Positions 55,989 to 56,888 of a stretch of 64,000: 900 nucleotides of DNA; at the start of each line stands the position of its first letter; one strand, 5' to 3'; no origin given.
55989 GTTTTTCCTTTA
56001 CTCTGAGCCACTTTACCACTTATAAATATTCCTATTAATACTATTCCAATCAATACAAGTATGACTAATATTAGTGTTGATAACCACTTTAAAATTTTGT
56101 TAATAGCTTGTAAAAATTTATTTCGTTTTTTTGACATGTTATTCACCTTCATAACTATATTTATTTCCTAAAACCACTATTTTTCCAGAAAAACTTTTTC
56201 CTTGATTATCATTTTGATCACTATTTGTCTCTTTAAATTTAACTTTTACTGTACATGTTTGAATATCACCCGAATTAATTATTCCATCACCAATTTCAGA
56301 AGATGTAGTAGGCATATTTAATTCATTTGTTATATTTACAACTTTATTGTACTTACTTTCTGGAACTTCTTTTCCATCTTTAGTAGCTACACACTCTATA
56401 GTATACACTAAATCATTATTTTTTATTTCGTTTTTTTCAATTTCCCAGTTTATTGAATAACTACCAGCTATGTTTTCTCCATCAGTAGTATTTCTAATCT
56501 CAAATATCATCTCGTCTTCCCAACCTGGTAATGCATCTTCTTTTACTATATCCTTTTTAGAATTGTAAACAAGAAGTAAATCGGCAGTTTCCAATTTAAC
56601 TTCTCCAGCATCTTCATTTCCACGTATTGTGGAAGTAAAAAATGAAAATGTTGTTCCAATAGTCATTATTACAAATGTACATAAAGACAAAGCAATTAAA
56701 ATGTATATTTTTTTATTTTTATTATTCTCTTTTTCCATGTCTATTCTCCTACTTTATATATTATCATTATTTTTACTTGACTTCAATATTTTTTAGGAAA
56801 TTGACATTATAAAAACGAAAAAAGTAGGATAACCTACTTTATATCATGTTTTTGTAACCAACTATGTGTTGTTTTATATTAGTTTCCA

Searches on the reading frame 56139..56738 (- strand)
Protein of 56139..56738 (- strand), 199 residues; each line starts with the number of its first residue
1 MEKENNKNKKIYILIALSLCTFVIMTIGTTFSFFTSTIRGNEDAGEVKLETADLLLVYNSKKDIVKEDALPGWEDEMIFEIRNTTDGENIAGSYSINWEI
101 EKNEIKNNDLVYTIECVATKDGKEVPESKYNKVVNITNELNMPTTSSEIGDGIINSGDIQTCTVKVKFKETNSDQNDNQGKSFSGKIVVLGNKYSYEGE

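Call 3: search_protein_families(library=pfam, proteins=[window:56139-56738:-], max_evalue=0.1)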
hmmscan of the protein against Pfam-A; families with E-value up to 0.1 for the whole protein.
window:56139-56738:- (199 aa): 2 families
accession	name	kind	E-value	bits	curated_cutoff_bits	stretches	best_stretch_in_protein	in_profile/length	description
PF12389.13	Peptidase_M73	-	0.029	14.6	22.5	0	109-183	100-181/196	Camelysin metallo-endopeptidase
PF17344.7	DUF5374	-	0.03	14.5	25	1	102-118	10-26/40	Family of unknown function (DUF5374)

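Call 4: search_protein_families(library=ncbifam, proteins=[window:56139-56738:-], max_evalue=0.1)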
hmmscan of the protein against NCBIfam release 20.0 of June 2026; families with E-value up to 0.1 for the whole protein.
window:56139-56738:- (199 aa): 0 families

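Call 18: find_homologous_proteins(query=window:56139-56738:-, max_evalue=0.001)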
Query window:56139-56738:- (199 aa): 5 proteins with E <= 0.001 among 113 candidates.
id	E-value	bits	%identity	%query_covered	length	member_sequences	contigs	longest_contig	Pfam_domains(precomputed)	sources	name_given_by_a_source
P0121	3.3e-121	420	98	100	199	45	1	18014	-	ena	-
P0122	2.6e-119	414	98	100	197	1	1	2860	-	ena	-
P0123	6.1e-104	364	83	100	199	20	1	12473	-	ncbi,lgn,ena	-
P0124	4.5e-99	348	79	100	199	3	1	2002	-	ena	-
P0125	6.0e-95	335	77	100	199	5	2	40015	-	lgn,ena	-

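Call 32: search_protein_representatives(alignment_id=A2)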
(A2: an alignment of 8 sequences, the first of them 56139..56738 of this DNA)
Query: 8 sequences, 189 profile positions. Proteins with E-value up to 0.001 (for the whole library): 3562; up to 1e-10: 1434; up to 1e-30: 15. The best 150 are listed.
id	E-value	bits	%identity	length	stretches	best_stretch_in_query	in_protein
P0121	3.5e-85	300.8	-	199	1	2-189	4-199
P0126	6.5e-55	202.1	-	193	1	1-188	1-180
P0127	6.3e-44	166.3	-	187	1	3-178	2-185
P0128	7.0e-43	162.9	-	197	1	4-184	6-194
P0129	8.1e-39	149.6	-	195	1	1-178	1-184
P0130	6.0e-36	140.3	-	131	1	1-96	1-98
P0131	5.3e-34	133.9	-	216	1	1-181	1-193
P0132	9.0e-34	133.2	-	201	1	1-188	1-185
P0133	1.8e-33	132.2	-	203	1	1-183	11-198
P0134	1.9e-33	132.1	-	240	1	6-178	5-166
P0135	5.6e-33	130.6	-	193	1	3-182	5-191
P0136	1.9e-32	128.9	-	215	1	2-188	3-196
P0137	9.8e-32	126.5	-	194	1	1-178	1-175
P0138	5.8e-31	124.0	-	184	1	2-182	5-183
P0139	9.8e-31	123.3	-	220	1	1-185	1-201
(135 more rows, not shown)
